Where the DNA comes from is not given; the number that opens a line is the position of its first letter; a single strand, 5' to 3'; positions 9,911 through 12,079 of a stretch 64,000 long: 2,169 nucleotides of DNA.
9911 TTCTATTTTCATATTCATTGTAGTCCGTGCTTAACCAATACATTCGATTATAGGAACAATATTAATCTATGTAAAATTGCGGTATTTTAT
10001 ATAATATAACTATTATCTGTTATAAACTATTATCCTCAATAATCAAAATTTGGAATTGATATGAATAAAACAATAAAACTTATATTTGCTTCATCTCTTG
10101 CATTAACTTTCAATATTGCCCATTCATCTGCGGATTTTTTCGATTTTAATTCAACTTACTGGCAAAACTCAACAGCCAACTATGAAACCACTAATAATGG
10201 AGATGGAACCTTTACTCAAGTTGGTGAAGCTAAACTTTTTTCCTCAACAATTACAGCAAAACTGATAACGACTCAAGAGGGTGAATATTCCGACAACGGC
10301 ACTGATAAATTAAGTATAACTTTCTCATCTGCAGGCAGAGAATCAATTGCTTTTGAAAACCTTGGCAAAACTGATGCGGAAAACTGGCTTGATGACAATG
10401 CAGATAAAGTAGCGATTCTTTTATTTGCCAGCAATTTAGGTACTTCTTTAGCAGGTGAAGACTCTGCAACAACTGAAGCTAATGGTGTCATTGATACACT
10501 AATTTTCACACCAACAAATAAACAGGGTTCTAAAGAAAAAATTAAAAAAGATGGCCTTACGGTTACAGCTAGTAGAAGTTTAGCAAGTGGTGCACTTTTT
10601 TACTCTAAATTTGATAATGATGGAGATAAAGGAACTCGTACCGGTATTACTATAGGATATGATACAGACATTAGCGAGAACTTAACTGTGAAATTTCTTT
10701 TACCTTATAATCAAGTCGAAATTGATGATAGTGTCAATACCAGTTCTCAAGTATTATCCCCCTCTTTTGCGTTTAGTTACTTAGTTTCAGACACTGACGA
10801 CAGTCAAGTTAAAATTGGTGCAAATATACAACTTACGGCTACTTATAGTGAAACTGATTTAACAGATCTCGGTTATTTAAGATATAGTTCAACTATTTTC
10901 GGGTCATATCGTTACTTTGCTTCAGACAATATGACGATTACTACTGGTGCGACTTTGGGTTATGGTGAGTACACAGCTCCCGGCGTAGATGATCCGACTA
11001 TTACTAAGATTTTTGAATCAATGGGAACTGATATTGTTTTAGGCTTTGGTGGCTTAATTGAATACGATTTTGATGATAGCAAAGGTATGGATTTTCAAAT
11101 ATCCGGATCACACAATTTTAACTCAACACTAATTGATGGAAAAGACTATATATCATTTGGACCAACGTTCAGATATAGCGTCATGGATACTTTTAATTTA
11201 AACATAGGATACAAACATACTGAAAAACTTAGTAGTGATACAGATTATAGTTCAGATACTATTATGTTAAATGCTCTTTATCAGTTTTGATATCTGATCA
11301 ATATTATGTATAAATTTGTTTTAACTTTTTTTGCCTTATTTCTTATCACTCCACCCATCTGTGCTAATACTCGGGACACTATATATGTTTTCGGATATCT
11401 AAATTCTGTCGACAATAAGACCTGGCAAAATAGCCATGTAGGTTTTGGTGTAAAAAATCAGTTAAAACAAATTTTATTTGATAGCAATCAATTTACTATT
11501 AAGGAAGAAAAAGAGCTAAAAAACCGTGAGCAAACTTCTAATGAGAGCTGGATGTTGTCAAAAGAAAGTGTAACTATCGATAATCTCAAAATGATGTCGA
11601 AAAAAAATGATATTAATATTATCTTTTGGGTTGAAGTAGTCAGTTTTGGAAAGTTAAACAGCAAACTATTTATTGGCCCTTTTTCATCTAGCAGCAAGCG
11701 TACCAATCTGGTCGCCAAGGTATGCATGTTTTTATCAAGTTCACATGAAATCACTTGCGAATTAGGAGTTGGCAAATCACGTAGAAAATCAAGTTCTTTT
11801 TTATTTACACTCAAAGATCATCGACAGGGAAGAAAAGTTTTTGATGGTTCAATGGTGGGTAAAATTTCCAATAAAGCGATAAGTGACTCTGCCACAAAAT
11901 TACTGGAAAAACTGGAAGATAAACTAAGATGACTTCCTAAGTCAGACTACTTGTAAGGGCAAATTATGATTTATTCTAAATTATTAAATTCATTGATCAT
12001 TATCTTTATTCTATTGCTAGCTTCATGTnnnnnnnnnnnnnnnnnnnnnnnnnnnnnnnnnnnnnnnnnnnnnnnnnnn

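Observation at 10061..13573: Envelope operon: autotransporter-like barrel, CsgG-like protein, and CsgG-like lipoprotein fused to a caspase (C14) domain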

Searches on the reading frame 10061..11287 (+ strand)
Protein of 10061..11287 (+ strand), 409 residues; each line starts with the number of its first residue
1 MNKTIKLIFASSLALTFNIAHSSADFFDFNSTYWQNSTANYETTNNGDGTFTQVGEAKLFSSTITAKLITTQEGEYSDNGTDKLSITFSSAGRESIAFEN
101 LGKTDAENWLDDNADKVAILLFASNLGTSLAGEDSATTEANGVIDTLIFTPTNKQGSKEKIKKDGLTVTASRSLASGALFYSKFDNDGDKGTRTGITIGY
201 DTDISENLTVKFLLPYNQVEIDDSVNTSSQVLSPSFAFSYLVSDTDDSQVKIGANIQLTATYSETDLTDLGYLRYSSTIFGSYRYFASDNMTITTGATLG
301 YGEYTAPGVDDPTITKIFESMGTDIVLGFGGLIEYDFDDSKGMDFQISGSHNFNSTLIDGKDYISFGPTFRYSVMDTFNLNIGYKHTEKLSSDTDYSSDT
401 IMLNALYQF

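Call 3: search_protein_families(library=pfam, proteins=[window:10061-11287:+], max_evalue=1)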
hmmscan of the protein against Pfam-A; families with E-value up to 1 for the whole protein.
window:10061-11287:+ (409 aa): 1 family
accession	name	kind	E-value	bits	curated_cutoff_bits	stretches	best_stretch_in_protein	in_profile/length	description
PF13505.12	OMP_b-brl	-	0.0021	18.7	28.7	0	175-409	24-175/175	Outer membrane protein beta-barrel domain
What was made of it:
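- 10553..11287 (+): Gene 1 predicted beta-barrel region (aa 165-409). Pfam OMP_b-brl aligns to aa 175-409 (call 3).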

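Call 4: search_protein_families(library=ncbifam, proteins=[window:10061-11287:+], max_evalue=1)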
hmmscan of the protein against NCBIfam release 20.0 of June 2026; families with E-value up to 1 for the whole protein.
window:10061-11287:+ (409 aa): 0 families

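Call 5: search_protein_families(library=padloc, proteins=[window:10061-11287:+], max_evalue=1)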
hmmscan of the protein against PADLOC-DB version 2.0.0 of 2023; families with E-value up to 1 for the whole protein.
window:10061-11287:+ (409 aa): 0 families
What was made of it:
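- No NTPase or sensor partner is present, and there is no PADLOC hit for genes 1 or 2 (call 5).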

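Call 48: search_solved_structures(query=A5, max_evalue=10)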
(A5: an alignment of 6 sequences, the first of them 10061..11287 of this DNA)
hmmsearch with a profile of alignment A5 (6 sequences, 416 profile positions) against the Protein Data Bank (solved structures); distinct sequences matched with E-value up to 10: 2.
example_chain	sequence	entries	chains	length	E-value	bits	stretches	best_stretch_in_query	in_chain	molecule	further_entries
3ns4_A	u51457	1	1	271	1.1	11.5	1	148-175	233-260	Vacuolar protein sorting-associated protein 53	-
8idz_A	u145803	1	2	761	4.8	9.5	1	258-309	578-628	Beta-glucosidase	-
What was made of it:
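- On Type Va autotransporter (gene 1): The profile has no PDB hit (call 48).
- Tried and rejected: The gene-1 profile had no PDB hit (call 48).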

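Call 49: search_protein_families(library=pfam, alignment_id=A5, max_evalue=1)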
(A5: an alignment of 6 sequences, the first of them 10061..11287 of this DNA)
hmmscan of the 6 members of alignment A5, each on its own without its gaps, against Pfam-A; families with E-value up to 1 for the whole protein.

A. member 1, window:10061-11287:+ (409 aa): 1 family
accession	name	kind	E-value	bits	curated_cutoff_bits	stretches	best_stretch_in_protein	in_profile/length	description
PF13505.12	OMP_b-brl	-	0.0021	18.7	28.7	0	175-409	24-175/175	Outer membrane protein beta-barrel domain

B. families by the number of members that match (of 6 scanned): 8 families
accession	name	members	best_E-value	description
PF13505.12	OMP_b-brl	2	0.0021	Outer membrane protein beta-barrel domain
PF12099.14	DUF3575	1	0.00085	Protein of unknown function (DUF3575)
PF10677.15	DUF2490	1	0.012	Protein of unknown function (DUF2490)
PF05736.17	OprF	1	0.041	OprF membrane domain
PF04357.19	TamB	1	0.062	TamB, inner membrane protein subunit of TAM complex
PF09966.14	DUF2200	1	0.064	Uncharacterized protein conserved in bacteria (DUF2200)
PF18914.6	DUF5666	1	0.096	Domain of unknown function (DUF5666)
PF13557.12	Phenol_MetA_deg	1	0.45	Putative MetA-pathway of phenol degradation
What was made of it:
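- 10061..11290 (+): Gene 1: secreted protein with an N-terminal domain of about 130 aa, a Lys-rich linker and a C-terminal predicted outer-membrane beta-barrel. Sub-threshold hits to OMP_b-brl (E 0.002), DUF3575 and OprF (calls 3, 49).
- On Type Va autotransporter (gene 1): Only sub-threshold hits to OMP_b-brl, DUF3575, DUF2490 and OprF were found (calls 3, 49).
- No Pfam Autotransporter hit for any of six gene-1 homologues (call 49).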

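Call 68: predict_structure(protein=window:10061-11287:+)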
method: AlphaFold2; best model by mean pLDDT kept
length: 409 residues; sequences in the alignment: 1
mean_pLDDT: 31.9   pTM: 0.24
mean pLDDT of the five models: 31.9, 26.5, 26.0, 24.3, 24.1
residues with pLDDT >= 90: 0; 70-90: 0; 50-70: 0; < 50: 409
segments of 3 or more residues with pLDDT < 50: 1-409
pLDDT, mean of each block of 10 residues (from residue 1): 32 33 36 34 39 36 31 30 32 26 31 31 26 26 27 26 27 24 24 30 31 30 37 36 38 36 40 36 39 36 36 36 34 36 33 28 32 28 29 33 24
secondary structure, 60 per line:
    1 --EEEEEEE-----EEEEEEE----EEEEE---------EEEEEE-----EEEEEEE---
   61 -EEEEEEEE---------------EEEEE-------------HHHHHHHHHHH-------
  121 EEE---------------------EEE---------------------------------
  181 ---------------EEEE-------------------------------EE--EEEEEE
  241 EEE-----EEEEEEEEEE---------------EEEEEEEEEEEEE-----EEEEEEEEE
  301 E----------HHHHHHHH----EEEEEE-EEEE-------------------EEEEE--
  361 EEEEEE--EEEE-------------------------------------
elements in order: E3-9 E15-21 E26-30 E40-45 E51-57 E62-69 E85-89 H103-113 E121-123 E145-147 E196-199 E235-243 E249-258 E274-286 E292-301 H312-319 E324-329 E331-334 E354-358 E361-366 E369-372
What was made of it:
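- On Type Va autotransporter (gene 1): The single-sequence AF2 model is unusable, pLDDT 32 (call 68).
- The topology of the gene-1 N-domain (periplasmic or surface) is unknown, and the AF2 model of gene 1 failed with pLDDT 32 (call 68).
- Tried and rejected: The single-sequence model was unusable, pLDDT 32 (call 68).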

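Call 84: list_cluster_members(proteins=[window:10061-11287:+, window:11306-11929:+, window:11966-13570:+])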
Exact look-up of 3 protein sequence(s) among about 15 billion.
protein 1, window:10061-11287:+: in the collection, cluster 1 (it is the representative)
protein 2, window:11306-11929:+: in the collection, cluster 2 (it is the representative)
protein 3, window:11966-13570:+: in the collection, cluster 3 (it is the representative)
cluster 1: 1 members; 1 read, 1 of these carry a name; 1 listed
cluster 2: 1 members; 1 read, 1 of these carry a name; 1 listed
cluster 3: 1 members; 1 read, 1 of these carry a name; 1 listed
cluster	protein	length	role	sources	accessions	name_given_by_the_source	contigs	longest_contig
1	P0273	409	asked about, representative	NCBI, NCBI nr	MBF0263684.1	MAG: hypothetical protein HQL46_00300 [Gammaproteobacteria bacterium] | hypothetical protein [Gammaproteobacteria bacterium]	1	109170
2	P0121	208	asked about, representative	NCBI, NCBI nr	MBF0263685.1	MAG: hypothetical protein HQL46_00305 [Gammaproteobacteria bacterium] | hypothetical protein [Gammaproteobacteria bacterium]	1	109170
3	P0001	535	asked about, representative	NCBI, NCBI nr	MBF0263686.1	MAG: caspase family protein [Gammaproteobacteria bacterium] | caspase family protein [Gammaproteobacteria bacterium]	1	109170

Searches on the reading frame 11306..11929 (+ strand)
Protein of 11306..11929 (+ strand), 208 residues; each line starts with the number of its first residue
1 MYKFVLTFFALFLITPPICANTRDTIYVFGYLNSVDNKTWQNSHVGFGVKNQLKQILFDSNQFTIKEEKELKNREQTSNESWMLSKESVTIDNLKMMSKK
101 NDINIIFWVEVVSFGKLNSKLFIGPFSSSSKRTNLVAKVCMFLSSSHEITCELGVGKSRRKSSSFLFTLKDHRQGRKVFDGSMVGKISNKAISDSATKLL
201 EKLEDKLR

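Call 3: search_protein_families(library=pfam, proteins=[window:11306-11929:+], max_evalue=1)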
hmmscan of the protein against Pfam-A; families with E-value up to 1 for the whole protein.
window:11306-11929:+ (208 aa): 2 families
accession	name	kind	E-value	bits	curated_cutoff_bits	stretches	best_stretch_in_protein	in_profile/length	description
PF01716.24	MSP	-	0.018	14.7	25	1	41-99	26-84/242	Manganese-stabilising protein / photosystem II polypeptide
PF16128.11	DUF4840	-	0.05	14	24.4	1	51-117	60-125/143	Domain of unknown function (DUF4840)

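Call 4: search_protein_families(library=ncbifam, proteins=[window:11306-11929:+], max_evalue=1)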
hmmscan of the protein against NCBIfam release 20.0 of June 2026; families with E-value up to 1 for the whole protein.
window:11306-11929:+ (208 aa): 0 families

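Call 5: search_protein_families(library=padloc, proteins=[window:11306-11929:+], max_evalue=1)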
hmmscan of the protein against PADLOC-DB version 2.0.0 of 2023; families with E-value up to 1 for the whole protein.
window:11306-11929:+ (208 aa): 0 families

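Call 19: find_homologous_proteins(query=window:11306-11929:+, max_evalue=0.01)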
Query window:11306-11929:+ (208 aa): 3 proteins with E <= 0.01 among 181 candidates.
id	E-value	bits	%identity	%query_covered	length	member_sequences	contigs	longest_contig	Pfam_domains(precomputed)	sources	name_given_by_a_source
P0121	9.6e-131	451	100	100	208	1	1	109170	-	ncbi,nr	ncbi:MAG: hypothetical protein HQL46_00305 [Gammaproteobacteria bacterium]|nr:hypothetical protein [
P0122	6.7e-62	227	53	98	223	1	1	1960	-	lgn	-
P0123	5.6e-37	146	58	60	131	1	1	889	-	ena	-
